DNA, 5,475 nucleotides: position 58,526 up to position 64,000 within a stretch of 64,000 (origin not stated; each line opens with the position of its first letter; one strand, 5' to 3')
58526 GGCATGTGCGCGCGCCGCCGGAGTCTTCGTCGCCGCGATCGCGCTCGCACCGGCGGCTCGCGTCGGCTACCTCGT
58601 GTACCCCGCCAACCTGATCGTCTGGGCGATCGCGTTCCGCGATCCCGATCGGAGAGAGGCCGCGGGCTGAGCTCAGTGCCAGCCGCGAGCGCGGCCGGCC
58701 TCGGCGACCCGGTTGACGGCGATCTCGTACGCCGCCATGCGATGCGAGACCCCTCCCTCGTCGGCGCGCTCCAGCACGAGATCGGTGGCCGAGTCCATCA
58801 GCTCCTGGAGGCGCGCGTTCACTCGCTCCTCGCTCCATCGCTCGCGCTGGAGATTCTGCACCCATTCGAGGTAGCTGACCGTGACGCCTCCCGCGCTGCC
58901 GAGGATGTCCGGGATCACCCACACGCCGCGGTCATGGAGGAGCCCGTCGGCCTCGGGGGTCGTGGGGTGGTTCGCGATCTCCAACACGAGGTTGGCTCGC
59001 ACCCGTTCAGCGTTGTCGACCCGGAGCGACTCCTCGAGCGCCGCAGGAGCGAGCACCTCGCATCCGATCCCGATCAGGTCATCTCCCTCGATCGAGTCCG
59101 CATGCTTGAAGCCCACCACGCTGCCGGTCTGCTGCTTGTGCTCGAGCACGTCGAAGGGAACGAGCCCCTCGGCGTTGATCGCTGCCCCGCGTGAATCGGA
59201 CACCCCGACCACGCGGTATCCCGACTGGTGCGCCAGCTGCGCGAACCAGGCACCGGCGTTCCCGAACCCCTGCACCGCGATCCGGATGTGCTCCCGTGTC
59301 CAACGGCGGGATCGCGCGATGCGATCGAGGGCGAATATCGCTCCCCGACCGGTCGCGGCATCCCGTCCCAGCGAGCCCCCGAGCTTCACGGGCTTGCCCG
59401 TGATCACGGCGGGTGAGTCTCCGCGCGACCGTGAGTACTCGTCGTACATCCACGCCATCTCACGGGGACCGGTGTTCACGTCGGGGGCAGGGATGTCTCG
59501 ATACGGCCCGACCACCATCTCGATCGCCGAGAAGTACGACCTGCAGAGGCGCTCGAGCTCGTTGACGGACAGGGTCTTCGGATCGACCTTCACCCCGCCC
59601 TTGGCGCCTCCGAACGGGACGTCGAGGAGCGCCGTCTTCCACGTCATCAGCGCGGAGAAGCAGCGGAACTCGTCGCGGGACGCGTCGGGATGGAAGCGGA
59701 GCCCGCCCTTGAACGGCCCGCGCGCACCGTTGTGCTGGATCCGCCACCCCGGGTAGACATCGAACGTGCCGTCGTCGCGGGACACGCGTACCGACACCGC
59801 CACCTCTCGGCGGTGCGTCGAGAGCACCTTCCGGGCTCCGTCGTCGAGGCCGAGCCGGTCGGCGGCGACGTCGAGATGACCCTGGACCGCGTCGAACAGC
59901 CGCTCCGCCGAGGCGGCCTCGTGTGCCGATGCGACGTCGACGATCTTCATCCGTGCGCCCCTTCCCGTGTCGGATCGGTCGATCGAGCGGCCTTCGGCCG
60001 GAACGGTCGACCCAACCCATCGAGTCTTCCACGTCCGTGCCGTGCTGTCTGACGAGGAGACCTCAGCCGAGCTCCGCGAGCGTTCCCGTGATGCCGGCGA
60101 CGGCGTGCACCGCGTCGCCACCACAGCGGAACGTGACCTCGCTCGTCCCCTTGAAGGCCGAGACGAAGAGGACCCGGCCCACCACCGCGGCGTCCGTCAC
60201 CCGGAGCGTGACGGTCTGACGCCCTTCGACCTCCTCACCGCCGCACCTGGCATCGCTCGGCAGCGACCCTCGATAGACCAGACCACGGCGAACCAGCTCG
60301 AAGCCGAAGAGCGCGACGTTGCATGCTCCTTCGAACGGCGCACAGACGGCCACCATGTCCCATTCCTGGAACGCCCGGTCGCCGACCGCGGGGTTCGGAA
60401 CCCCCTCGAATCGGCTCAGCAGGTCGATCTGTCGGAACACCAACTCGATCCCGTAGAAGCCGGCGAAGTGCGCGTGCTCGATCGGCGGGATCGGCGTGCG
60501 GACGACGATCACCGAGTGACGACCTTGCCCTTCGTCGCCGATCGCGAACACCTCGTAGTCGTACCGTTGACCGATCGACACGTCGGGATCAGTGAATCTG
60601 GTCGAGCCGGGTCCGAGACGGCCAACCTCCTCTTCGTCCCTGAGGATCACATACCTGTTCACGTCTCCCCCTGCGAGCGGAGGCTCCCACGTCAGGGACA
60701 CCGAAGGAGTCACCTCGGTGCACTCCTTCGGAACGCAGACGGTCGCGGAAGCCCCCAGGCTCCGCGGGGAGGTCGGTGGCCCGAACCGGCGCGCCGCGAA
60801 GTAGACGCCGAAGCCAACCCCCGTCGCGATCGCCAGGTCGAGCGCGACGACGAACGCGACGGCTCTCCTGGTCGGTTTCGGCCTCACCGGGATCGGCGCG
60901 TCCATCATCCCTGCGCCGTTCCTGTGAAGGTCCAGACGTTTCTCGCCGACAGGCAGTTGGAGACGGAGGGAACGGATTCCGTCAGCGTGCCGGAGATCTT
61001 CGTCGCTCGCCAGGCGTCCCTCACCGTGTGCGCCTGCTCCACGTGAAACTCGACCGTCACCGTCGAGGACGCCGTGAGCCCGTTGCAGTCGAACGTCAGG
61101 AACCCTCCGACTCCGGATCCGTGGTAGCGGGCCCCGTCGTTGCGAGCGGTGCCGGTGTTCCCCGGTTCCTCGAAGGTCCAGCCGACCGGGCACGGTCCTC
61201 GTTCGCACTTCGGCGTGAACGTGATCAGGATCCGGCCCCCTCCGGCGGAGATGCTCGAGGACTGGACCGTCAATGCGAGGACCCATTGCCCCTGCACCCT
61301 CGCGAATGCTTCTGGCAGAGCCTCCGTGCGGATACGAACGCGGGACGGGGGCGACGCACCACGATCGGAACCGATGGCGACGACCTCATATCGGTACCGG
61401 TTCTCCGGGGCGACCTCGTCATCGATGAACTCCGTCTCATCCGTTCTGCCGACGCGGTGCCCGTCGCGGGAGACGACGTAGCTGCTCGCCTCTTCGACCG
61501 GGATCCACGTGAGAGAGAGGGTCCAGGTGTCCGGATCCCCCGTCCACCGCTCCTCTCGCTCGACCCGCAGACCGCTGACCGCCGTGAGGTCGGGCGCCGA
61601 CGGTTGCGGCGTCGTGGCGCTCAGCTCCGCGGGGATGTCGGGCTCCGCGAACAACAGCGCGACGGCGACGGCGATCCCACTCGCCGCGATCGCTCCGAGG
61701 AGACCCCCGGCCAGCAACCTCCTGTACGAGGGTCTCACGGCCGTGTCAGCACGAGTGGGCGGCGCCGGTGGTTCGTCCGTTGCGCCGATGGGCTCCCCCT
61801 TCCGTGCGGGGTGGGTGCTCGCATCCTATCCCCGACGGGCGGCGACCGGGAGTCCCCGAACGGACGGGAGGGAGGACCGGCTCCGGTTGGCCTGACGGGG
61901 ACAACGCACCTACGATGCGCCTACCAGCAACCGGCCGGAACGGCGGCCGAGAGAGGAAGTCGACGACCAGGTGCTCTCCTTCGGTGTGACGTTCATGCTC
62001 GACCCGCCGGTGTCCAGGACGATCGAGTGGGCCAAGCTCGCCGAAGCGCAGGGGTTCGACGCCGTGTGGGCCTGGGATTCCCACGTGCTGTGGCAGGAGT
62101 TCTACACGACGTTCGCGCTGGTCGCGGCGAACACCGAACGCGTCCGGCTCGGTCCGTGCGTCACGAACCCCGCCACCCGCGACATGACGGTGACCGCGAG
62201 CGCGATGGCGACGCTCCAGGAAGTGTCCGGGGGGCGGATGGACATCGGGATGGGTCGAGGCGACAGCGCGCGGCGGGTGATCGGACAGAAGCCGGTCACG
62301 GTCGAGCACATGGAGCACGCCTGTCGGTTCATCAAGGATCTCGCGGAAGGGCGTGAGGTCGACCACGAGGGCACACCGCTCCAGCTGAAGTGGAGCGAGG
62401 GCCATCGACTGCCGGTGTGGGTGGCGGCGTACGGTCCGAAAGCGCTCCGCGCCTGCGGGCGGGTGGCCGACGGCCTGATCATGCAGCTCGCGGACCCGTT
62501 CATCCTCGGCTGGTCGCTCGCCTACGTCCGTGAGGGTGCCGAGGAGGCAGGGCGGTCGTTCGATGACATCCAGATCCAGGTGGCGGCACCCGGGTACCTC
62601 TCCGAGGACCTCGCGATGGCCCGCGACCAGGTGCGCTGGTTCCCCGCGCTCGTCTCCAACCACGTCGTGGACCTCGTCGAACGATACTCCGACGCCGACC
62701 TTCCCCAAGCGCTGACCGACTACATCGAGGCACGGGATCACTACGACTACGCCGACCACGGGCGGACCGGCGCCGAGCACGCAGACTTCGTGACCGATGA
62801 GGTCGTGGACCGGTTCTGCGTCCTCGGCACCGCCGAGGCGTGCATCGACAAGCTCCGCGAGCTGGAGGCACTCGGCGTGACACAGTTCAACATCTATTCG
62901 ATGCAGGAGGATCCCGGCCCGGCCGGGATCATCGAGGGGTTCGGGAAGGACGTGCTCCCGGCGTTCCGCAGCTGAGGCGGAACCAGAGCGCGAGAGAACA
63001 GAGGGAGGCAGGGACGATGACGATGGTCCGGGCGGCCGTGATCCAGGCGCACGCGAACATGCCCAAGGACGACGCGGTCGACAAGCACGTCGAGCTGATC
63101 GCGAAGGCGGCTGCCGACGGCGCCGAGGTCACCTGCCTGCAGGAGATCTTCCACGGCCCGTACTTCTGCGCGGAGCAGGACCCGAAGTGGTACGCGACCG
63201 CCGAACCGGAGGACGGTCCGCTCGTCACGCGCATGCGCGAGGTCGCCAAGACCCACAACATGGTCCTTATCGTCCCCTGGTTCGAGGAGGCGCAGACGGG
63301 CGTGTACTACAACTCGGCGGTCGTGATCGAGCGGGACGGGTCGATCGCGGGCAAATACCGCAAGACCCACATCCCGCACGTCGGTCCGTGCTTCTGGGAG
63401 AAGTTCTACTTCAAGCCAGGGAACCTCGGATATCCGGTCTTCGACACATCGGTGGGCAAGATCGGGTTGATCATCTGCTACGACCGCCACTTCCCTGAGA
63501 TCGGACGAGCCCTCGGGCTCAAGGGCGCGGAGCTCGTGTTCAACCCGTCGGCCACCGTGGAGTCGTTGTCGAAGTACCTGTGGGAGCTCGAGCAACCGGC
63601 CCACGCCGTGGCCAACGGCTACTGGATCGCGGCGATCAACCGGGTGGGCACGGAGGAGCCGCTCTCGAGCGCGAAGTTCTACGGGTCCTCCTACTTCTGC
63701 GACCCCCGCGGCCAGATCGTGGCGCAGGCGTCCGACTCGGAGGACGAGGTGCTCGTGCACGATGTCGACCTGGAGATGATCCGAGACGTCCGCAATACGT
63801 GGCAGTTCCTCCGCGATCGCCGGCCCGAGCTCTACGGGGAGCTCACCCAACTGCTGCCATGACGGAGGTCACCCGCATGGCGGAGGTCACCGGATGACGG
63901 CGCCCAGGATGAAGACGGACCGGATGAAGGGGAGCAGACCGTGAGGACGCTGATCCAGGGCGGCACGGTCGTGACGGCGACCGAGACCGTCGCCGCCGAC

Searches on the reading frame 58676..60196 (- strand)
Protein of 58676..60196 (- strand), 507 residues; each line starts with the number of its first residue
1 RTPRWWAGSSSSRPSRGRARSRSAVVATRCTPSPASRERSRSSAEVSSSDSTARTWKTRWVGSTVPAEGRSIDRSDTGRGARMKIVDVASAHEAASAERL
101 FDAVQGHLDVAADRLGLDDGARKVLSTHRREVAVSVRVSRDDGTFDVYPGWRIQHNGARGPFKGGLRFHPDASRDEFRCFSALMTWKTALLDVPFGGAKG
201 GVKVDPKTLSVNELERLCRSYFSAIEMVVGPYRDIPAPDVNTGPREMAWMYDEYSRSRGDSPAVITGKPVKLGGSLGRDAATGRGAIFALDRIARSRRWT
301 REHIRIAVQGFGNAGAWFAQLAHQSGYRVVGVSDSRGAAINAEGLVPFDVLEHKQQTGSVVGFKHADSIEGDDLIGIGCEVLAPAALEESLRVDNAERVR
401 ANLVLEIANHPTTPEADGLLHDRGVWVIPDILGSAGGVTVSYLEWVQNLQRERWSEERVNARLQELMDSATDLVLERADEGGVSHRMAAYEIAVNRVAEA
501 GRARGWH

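Call 52: search_protein_families(library=pfam, proteins=[window:58676-60196:-], max_evalue=0.00001)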
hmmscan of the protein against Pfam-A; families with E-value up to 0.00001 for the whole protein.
window:58676-60196:- (507 aa): 2 families
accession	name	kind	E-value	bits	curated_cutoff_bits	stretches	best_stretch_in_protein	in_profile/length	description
PF00208.27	ELFV_dehydrog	-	4.5e-68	230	23.4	1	273-505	1-241/241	Glutamate/Leucine/Phenylalanine/Valine dehydrogenase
PF02812.23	ELFV_dehydrog_N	-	1.1e-51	174.4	25.3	1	128-255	1-128/129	Glu/Leu/Phe/Val dehydrogenase, dimerisation domain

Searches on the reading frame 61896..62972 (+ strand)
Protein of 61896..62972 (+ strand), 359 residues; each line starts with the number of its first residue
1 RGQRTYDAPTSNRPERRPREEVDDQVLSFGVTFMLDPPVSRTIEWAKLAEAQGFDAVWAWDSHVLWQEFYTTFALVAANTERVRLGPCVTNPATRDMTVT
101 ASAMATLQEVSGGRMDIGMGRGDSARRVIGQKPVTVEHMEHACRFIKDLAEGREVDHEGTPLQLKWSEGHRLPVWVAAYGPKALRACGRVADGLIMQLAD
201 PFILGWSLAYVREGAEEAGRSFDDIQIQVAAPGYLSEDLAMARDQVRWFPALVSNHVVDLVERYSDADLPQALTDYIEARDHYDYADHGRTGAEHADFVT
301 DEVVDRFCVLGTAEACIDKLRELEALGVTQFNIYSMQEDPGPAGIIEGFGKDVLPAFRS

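Call 52: search_protein_families(library=pfam, proteins=[window:61896-62972:+], max_evalue=0.00001)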
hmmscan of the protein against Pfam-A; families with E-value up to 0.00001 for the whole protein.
window:61896-62972:+ (359 aa): 1 family
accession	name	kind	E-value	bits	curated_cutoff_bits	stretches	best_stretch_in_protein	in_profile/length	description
PF00296.26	Bac_luciferase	-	2.8e-59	201.5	27.9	1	37-330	20-314/314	Luciferase-like monooxygenase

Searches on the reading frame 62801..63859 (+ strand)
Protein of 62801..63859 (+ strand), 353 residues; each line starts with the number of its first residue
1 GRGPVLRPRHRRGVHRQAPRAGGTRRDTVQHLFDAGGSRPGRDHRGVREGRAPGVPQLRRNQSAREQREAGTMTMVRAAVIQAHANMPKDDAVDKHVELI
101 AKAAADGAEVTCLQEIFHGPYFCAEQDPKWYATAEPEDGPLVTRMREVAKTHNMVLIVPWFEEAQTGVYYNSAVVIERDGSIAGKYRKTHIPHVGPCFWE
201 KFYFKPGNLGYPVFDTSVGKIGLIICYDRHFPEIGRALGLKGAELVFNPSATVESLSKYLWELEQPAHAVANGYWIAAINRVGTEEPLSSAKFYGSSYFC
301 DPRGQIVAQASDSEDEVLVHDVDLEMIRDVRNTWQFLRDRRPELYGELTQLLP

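Call 52: search_protein_families(library=pfam, proteins=[window:62801-63859:+], max_evalue=0.00001)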
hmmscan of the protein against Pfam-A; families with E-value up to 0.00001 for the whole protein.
window:62801-63859:+ (353 aa): 1 family
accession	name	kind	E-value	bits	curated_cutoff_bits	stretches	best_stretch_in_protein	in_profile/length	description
PF00795.27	CN_hydrolase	-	1.8e-67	227.8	23.2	1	77-331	1-255/256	Carbon-nitrogen hydrolase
